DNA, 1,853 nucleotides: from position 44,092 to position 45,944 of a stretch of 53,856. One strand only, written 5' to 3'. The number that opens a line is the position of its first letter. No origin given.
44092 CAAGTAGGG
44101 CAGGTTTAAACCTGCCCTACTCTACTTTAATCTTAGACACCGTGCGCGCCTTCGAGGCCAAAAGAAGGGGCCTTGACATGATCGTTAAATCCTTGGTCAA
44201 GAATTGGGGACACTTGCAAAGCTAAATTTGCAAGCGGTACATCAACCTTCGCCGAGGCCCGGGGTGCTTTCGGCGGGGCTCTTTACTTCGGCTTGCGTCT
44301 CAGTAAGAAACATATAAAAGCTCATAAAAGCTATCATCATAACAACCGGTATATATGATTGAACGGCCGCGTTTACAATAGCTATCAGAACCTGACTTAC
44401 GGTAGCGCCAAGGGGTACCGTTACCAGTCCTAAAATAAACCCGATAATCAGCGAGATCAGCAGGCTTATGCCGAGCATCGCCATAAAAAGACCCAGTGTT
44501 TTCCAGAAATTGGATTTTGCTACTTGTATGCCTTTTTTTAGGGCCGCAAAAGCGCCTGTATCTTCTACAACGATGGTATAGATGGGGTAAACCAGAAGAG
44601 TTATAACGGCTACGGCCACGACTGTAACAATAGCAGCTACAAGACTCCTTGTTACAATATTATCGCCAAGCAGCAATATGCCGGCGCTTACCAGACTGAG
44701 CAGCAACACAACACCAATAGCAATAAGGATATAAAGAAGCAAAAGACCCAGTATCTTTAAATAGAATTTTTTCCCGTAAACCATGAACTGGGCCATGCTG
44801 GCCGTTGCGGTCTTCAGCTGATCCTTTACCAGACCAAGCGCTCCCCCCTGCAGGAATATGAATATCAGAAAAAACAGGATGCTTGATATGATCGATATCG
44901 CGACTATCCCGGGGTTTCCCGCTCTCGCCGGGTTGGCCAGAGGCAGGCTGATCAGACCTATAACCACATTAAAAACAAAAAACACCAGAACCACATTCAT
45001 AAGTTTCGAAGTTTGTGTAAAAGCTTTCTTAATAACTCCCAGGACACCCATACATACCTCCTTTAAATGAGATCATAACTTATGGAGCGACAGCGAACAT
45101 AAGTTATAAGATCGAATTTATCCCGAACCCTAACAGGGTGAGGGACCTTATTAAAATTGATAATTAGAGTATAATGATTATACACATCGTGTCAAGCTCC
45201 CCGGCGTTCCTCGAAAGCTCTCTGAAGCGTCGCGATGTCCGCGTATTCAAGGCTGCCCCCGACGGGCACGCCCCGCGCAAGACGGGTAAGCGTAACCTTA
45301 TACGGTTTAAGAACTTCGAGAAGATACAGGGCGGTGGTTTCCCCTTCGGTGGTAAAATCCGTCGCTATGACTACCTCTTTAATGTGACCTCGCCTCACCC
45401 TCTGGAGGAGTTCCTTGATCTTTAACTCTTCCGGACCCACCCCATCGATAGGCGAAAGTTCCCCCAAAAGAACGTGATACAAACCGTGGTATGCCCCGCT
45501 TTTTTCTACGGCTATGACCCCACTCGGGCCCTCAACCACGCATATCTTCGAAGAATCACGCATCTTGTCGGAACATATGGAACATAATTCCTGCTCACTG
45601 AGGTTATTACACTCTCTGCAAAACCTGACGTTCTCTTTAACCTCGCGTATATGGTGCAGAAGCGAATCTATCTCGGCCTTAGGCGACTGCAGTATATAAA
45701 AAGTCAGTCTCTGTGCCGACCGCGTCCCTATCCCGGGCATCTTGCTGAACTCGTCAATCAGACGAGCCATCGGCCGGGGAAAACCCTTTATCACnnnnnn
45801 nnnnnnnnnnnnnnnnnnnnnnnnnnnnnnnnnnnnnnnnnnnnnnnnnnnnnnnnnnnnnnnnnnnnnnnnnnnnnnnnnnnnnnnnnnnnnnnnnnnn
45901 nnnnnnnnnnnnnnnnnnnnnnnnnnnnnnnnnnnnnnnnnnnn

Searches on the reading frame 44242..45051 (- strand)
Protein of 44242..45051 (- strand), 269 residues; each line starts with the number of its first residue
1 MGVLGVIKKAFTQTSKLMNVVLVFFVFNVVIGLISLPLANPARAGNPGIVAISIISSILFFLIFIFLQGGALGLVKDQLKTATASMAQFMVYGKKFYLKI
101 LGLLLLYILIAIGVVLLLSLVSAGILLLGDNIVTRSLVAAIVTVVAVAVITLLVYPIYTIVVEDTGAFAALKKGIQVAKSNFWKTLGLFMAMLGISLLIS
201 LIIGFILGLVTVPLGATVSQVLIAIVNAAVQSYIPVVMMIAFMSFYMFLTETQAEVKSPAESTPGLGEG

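Call 75: search_protein_families(library=pfam, proteins=[window:44242-45051:-], max_evalue=0.001)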
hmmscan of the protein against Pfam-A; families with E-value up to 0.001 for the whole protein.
window:44242-45051:- (269 aa): 1 family
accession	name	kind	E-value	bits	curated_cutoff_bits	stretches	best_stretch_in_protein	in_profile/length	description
PF25231.1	DUF7847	-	3.5e-12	46.6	28.7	1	9-246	5-246/252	Domain of unknown function (DUF7847)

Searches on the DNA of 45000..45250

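Call 8: search_rna_families(source=window, start=45000, end=45250, threshold=evalue, max_evalue=10)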
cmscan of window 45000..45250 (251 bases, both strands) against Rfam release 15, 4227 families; matches with E-value up to 10: 0.
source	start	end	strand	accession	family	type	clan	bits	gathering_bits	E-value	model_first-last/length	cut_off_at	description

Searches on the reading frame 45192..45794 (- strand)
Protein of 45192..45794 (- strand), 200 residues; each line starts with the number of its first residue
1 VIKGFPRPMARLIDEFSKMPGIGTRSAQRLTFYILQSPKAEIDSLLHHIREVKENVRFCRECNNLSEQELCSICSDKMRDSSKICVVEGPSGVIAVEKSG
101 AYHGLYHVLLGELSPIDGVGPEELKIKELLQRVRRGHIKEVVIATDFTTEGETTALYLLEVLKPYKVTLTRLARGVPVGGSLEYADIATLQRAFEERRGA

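Call 75: search_protein_families(library=pfam, proteins=[window:45192-45794:-], max_evalue=0.001)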
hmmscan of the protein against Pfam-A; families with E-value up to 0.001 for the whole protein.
window:45192-45794:- (200 aa): 5 families
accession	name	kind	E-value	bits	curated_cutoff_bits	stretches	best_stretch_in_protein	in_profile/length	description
PF13662.12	Toprim_4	-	9e-26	90.4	25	1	82-173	1-85/85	Toprim domain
PF21176.3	RecR_HhH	-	4.3e-13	49.3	27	1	10-51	2-43/45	RecR, helix-hairpin-helix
PF01751.28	Toprim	-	5.3e-13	49.4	23.1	1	83-165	1-83/96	Toprim domain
PF21175.2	RecR_C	-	3.2e-11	42.9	22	1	175-198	1-24/24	RecR, C-terminal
PF02132.21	RecR_ZnF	-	1.1e-09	38.2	22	1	56-76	1-21/21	RecR, Cys4-zinc finger domain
